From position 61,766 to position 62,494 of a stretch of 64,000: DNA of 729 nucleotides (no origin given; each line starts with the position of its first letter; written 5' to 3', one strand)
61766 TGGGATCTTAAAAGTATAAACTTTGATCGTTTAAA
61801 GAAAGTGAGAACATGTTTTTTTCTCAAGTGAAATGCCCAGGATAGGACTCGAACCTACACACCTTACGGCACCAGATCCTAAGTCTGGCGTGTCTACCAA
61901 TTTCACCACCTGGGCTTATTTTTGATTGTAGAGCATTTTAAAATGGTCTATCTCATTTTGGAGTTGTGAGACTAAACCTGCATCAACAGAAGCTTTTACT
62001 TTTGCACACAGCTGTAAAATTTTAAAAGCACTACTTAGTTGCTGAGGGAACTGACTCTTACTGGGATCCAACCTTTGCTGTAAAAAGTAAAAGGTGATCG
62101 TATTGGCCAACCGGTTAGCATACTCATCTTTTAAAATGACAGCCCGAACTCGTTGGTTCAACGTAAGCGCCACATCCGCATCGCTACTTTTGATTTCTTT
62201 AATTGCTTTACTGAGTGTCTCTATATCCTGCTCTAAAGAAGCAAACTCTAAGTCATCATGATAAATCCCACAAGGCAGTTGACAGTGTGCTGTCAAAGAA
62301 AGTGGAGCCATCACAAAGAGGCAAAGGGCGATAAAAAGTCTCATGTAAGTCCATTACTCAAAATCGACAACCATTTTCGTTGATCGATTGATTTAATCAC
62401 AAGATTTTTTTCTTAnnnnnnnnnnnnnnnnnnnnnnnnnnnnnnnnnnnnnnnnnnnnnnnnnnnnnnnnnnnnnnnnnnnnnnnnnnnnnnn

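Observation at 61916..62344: Ni-superoxide dismutase whose Ni-hook is exposed by a Sec signal peptide instead of a SodX-processed propeptide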

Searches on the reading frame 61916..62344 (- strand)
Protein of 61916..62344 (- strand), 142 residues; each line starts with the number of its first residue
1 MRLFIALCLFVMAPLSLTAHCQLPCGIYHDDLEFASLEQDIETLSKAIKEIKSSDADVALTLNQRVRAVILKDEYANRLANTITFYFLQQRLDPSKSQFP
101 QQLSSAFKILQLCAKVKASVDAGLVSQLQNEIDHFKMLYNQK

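Call 3: search_protein_families(library=pfam, proteins=[window:61916-62344:-], max_evalue=0.01)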
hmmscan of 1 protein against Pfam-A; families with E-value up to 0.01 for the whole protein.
window:61916-62344:- (142 aa): 1 family
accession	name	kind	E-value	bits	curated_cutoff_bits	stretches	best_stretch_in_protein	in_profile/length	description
PF09055.16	Sod_Ni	-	6.2e-22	78.9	25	1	18-141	4-125/127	Nickel-containing superoxide dismutase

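Call 4: search_protein_families(library=ncbifam, proteins=[window:61916-62344:-], max_evalue=0.01)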
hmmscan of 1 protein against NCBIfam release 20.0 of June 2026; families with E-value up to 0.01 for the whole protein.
window:61916-62344:- (142 aa): 1 family
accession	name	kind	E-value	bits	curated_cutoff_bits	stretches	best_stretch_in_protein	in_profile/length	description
TIGR02753.1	sodN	equivalog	6.5e-09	36.1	90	1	16-139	17-139/145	superoxide dismutase, Ni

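Call 6: find_homologous_proteins(query=window:61916-62344:-)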
Query window:61916-62344:- (142 aa): 49 proteins with E <= 0.001 among 62 candidates.
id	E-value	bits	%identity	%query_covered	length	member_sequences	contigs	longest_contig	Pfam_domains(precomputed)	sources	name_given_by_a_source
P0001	1.4e-85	302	100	100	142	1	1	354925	PF09055.17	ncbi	-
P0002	1.0e-44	170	60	99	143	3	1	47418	PF09055.17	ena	-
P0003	1.0e-44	169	60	99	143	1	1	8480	PF09055.17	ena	-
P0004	1.1e-43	166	60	99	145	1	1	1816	PF09055.17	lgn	-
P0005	2.2e-43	165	59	92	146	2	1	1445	PF09055.17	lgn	-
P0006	2.3e-43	165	63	89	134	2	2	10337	PF09055.17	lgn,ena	-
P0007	3.4e-43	165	57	99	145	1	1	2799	PF09055.17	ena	-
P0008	1.0e-42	163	59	99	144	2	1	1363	PF09055.17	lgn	-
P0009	9.3e-42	160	61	89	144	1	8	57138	PF09055.17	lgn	-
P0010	4.0e-41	158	57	100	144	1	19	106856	PF09055.17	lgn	-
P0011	6.2e-41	157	55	99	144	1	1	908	PF09055.17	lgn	-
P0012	2.0e-40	156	55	100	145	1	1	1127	PF09055.17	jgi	-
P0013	1.3e-39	153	54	97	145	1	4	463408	PF09055.17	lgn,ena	-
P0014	1.4e-39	153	55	96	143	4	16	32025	PF09055.17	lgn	-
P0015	3.2e-35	139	50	100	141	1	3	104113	PF09055.17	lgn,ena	-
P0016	1.8e-30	124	46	99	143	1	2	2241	PF09055.17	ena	-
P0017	5.4e-30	122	47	90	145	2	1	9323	PF09055.17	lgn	-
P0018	7.0e-30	122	47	93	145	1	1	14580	PF09055.17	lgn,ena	-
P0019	7.5e-29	118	46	98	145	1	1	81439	PF09055.17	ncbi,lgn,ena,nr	ncbi:MAG: hypothetical protein S4CHLAM7_13390 [Chlamydiae bacterium]|nr:hypothetical protein [Chlamy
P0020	4.8e-28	116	43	96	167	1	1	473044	PF09055.17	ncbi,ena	-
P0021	5.7e-28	115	44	96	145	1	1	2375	PF09055.17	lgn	-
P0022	1.2e-27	114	47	98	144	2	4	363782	PF09055.17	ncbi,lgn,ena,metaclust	metaclust:\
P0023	5.4e-27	112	46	96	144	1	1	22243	PF09055.17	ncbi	-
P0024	1.9e-26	110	43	100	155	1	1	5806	PF09055.17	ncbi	-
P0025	4.3e-25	106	41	97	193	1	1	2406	PF09055.17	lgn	-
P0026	1.5e-24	104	38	100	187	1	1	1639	PF09055.17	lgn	-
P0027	8.0e-24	102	38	97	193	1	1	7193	PF09055.17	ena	-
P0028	1.1e-23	102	39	100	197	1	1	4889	PF09055.17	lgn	-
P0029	3.6e-23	100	44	87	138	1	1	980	PF09055.17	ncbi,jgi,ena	jgi:nickel superoxide dismutase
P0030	3.0e-22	97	36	99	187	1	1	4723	PF09055.17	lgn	-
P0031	3.1e-22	97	38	94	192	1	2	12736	PF09055.17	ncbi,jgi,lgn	jgi:nickel superoxide dismutase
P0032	8.3e-22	95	36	99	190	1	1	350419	PF09055.17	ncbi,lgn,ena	-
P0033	2.6e-21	94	38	94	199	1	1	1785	PF09055.17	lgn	-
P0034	3.5e-21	93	38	93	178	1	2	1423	PF09055.17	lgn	-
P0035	6.1e-21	93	37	99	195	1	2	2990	PF09055.17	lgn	-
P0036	7.4e-21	92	35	99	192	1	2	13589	PF09055.17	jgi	jgi:nickel superoxide dismutase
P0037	7.5e-21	92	38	96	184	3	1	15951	PF09055.17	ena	-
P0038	1.1e-20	92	34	98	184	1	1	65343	PF09055.17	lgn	-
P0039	1.5e-20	91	39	87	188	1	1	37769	PF09055.17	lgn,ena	-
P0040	2.2e-20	91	38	88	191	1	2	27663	PF09055.17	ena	-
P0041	2.6e-20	91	35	99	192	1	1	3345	PF09055.17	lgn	-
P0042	6.0e-20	89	34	97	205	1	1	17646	PF09055.17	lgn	-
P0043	1.6e-19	88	34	95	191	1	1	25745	PF09055.17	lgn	-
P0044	8.5e-19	86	35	87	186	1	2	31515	PF09055.17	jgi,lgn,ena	-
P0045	9.0e-19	86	35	96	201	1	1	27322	PF09055.17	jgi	jgi:nickel superoxide dismutase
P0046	3.6e-18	84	35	89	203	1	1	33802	PF09055.17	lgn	-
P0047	4.7e-18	83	33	99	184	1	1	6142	PF09055.17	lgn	-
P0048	8.0e-18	83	35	99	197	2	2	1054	PF09055.17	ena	-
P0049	2.4e-17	81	36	96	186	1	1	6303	PF09055.17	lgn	-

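Call 10: find_encoding_contigs(protein=P0001, flank=10000, max_places=4)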
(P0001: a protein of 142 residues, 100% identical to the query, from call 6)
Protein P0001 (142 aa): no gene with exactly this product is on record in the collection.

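Call 20: find_related_loci(query=A1, collection=genome_contigs, flank=10000)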
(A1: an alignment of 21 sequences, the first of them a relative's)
Query A1 (142 aa) in genome_contigs; peptide patterns used: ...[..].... (x = any residue, [..] = any of these).
127 stretches matched a pattern; 111 encode a relative of the query (tblastn E <= 1e-3); the best 80 are kept; 80 distinct loci.
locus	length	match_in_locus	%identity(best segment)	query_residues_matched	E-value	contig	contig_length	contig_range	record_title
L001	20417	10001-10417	60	1-139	6e-51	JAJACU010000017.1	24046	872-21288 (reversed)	MAG: Chlamydiae bacterium isolate O_S4.2_6 S4CHLAM6_17, whole genome shotgun sequence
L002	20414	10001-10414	55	5-141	5e-46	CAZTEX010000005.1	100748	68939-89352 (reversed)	MAG TPA_asm: uncultured bacterium isolate SRP301943_co3_22 genome assembly, contig: NODE_17_length_100748_cov_37.992611,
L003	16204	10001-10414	46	1-139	5e-34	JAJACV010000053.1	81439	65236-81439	MAG: Chlamydiae bacterium isolate O_S4.2_7 S4CHLAM7_53, whole genome shotgun sequence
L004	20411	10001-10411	43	3-139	9e-34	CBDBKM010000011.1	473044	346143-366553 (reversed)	MAG: Chlamydiales bacterium isolate 6b1bf94d-6835-46bf-8ca5-1ec758719f37 genome assembly, contig: contig_11, whole genom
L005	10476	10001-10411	42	3-138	3e-33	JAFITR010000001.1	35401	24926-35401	Simkania negevensis isolate AH-315-G07 AH-315-G07_1, whole genome shotgun sequence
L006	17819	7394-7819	38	1-140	2e-29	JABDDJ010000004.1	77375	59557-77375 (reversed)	MAG: Chlamydiae bacterium isolate BWMinHeated_Nextera4_MAG4 3300020864.a:Ga0207072_1010, whole genome shotgun sequence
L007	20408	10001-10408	37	5-140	6e-29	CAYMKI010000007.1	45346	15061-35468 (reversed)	MAG TPA_asm: uncultured bacterium isolate SRP296810_co1_95 genome assembly, contig: NODE_642_length_45346_cov_5.320660,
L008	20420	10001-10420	36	1-140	3e-28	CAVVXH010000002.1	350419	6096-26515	MAG: uncultured Parachlamydiaceae bacterium isolate MFD04540.bin.3.34 genome assembly, contig: contig_15708, whole genom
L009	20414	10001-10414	35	3-140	1e-27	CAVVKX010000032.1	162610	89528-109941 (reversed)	MAG: uncultured Parachlamydiaceae bacterium isolate MFD04780.bin.2.26 genome assembly, contig: contig_45952, whole genom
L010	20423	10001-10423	37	3-142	1e-27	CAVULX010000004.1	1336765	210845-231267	MAG: uncultured Parachlamydiaceae bacterium isolate MFD06435.bin.2.181 genome assembly, contig: contig_6278, whole genom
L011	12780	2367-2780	35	3-140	2e-27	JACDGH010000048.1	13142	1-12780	MAG: Parachlamydiaceae bacterium isolate MGR_bin407 SD2908_NODE_2042_length_13142_cov_1.079831, whole genome shotgun seq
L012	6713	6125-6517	32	10-140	4e-27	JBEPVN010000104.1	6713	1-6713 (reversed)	MAG: Parachlamydiaceae bacterium isolate 22E.semibin_refined.077 NODE_11489_length_6713_cov_10.058426, whole genome shot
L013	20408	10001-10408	37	5-140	3e-27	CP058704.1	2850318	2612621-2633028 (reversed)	MAG: Parachlamydiaceae bacterium isolate SSA5 chromosome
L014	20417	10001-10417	37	5-142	4e-27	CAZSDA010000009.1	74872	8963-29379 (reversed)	MAG TPA_asm: uncultured bacterium isolate SRP302895_co1_449 genome assembly, contig: NODE_625_length_74872_cov_8.652846,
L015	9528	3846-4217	38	17-140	2e-27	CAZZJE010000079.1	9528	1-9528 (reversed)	MAG TPA_asm: uncultured bacterium isolate SRP287051_co2_149 genome assembly, contig: NODE_11783_length_9528_cov_6.295894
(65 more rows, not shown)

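Call 26: search_solved_structures(query=window:61916-62344:-, max_evalue=1, show_alignments=2)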
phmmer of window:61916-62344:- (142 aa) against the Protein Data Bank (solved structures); distinct sequences matched with E-value up to 1: 5.
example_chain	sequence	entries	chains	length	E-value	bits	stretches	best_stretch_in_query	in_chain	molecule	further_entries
1q0d_A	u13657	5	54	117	0.017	18.5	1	20-123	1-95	Superoxide dismutase [Ni]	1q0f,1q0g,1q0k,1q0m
1t6i_A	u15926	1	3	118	0.26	14.6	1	20-122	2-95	Superoxide dismutase [Ni]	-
1t6q_A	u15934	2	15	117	0.43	13.9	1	20-122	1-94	Superoxide dismutase [Ni]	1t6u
7y12_R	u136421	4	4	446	0.45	13.9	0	7-57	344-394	Soluble cytochrome b562,Mas-related G-protein coupled receptor member D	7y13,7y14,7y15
3g50_A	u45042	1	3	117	0.56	13.5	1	20-122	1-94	Superoxide dismutase [Ni]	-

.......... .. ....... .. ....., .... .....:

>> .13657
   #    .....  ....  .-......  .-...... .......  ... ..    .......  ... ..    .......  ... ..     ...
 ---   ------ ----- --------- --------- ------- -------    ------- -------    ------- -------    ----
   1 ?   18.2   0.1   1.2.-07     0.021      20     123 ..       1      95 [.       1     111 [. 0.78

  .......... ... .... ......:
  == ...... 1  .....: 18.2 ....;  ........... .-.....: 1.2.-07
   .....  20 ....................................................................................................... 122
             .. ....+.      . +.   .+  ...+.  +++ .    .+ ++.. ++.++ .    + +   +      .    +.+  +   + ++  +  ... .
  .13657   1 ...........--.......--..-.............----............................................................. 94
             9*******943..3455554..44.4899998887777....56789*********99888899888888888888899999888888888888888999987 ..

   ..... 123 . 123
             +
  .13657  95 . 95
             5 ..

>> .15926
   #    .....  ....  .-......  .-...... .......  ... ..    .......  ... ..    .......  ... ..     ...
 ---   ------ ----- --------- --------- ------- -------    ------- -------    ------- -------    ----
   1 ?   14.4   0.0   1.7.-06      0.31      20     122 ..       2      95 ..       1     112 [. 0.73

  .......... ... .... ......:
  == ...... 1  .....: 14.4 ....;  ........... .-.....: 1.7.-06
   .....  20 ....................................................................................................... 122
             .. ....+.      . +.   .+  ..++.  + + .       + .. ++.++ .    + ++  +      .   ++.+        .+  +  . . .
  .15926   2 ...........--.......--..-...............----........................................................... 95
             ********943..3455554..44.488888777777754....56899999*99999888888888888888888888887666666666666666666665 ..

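Call 44: find_encoding_contigs(protein=P0002, flank=10000, max_places=2)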
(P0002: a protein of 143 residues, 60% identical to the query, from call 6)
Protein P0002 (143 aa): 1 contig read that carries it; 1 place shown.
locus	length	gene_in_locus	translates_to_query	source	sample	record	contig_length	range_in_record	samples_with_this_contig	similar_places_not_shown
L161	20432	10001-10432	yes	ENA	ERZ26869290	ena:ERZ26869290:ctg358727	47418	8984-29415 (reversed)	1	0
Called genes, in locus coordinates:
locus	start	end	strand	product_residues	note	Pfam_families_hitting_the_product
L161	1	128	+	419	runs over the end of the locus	PF00919:UPF0004, PF04055:Radical_SAM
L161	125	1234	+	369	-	-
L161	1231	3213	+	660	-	PF22745:Nlig-Ia, PF01653:DNA_ligase_aden, PF03120:OB_DNA_ligase, PF03119:DNA_ligase_ZBD, PF14520:HHH_5 (faint), PF12826:HHH_2, PF00533:BRCT, PF12738:PTCB-BRCT (weak)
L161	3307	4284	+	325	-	PF13483:Lactamase_B_3, PF12706:Lactamase_B_2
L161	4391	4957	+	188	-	PF08123:DOT1 (weak), PF13847:Methyltransf_31, PF08241:Methyltransf_11 (weak), PF13649:Methyltransf_25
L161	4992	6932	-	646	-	-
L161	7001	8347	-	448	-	PF01938:TRAM (faint), PF05958:tRNA_U5-meth_tr, PF13847:Methyltransf_31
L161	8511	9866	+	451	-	PF00209:SNF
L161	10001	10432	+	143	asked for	PF09055:Sod_Ni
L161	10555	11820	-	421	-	PF00083:Sugar_tr, PF07690:MFS_1, PF12832:MFS_1_like, PF07690:MFS_1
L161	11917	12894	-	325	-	-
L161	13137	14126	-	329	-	-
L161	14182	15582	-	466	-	-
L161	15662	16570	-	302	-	PF05990:DUF900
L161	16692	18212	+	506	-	-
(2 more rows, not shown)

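Call 45: predict_structure(alignment_id=A1)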
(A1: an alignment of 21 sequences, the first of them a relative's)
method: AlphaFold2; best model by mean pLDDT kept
length: 142 residues; sequences in the alignment: 21
mean_pLDDT: 87.7   pTM: 0.76
mean pLDDT of the five models: 87.7, 86.6, 86.3, 86.2, 86.1
residues with pLDDT >= 90: 102; 70-90: 11; 50-70: 28; < 50: 1
segments of 3 or more residues with pLDDT < 50: none
pLDDT, mean of each block of 10 residues (from residue 1): 61 57 64 96 97 83 93 98 97 94 98 98 98 97 74
secondary structure, 60 per line:
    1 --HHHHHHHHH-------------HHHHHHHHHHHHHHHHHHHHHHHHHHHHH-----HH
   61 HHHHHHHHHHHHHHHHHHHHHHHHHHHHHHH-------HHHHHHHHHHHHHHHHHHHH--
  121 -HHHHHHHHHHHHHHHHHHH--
elements in order: H3-11 H25-53 H59-91 H99-118 H122-140

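Call 50: fold_search(model_id=the predicted structure, library=pdb)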
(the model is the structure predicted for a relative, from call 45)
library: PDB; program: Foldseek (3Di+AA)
matches with E <= 10: 596; with E <= 0.001: 0
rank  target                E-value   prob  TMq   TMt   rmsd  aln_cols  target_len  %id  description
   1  3g4x_C                1.1e-02  1.00  0.67  0.81   3.3       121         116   16  Crystal Structure of NiSOD Y9F mutant (released 2009-04-28)
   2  3g4x_A                1.1e-02  1.00  0.66  0.79   3.5       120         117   17  Crystal Structure of NiSOD Y9F mutant (released 2009-04-28)
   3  3g50_A                1.2e-02  1.00  0.67  0.80   3.3       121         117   17  Crystal Structure of NiSOD D3A mutant at 1.9 A (released 2009-04-28)
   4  1t6u_D                1.3e-02  1.00  0.67  0.81   3.3       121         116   17  Nickel Superoxide Dismutase (NiSOD) Native 1.30 A Structure (released 2004-07-13)
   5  1t6u_F                1.5e-02  1.00  0.66  0.80   3.5       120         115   18  Nickel Superoxide Dismutase (NiSOD) Native 1.30 A Structure (released 2004-07-13)
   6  3g50_C                1.5e-02  1.00  0.66  0.80   3.5       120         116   18  Crystal Structure of NiSOD D3A mutant at 1.9 A (released 2009-04-28)
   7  8sjh_B                1.7e-02  0.99  0.31  0.36   8.0       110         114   19  Zn-Bound Structure of Computationally Designed Homotrimer TP1 (released 2023-07-05)
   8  1t6q_A                1.8e-02  1.00  0.64  0.81   2.0       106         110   13  Nickel Superoxide Dismutase (NiSOD) CN-treated Apo Structure (released 2004-07-13)
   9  4ncq_B                1.9e-02  1.00  0.65  0.84   1.7       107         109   13  Crystal structure of NiSOD H1A mutant (released 2014-12-24)
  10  8sjh_A                1.9e-02  0.99  0.30  0.37   8.0       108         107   19  Zn-Bound Structure of Computationally Designed Homotrimer TP1 (released 2023-07-05)
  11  4ncq_A                2.0e-02  1.00  0.64  0.80   2.0       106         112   13  Crystal structure of NiSOD H1A mutant (released 2014-12-24)
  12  1t6q_B                2.2e-02  1.00  0.65  0.81   1.7       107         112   13  Nickel Superoxide Dismutase (NiSOD) CN-treated Apo Structure (released 2004-07-13)
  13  8sji_B                2.2e-02  0.98  0.29  0.37   8.0       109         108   19  Apo Structure of Computationally Designed Homotrimer TP1 (released 2023-07-05)
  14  1t6i_B                2.3e-02  1.00  0.65  0.83   1.7       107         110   13  Nickel Superoxide Dismutase (NiSOD) Apo Structure (released 2004-07-13)
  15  1t6i_C                2.5e-02  1.00  0.65  0.83   1.7       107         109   13  Nickel Superoxide Dismutase (NiSOD) Apo Structure (released 2004-07-13)
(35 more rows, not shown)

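Call 51: search_protein_representatives(alignment_id=A1)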
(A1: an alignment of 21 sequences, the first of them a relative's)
Query: 21 sequences, 148 profile positions. Proteins with E-value up to 0.001 (for the whole library): 1030; up to 1e-10: 524; up to 1e-30: 82. The best 150 are listed.
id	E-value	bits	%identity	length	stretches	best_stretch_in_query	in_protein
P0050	6.8e-57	207.5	-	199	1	4-148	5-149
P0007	8.5e-56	203.9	-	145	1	1-143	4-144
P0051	9.6e-56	203.7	-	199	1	2-148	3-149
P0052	3.8e-53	195.3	-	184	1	1-144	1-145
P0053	2.7e-51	189.3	-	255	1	1-148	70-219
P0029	7.2e-50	184.6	-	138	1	14-145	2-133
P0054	2.9e-49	182.7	-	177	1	9-144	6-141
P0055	5.8e-49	181.7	-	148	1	3-145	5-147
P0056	8.9e-49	181.1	-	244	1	8-145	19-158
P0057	5.3e-47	175.4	-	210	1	5-144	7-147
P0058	2.1e-45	170.2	-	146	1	1-143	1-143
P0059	2.1e-45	170.1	-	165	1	5-143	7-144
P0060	4.5e-45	169.1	-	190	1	2-144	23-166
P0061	1.0e-43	164.7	-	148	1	1-141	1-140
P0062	1.8e-43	163.9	-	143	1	4-145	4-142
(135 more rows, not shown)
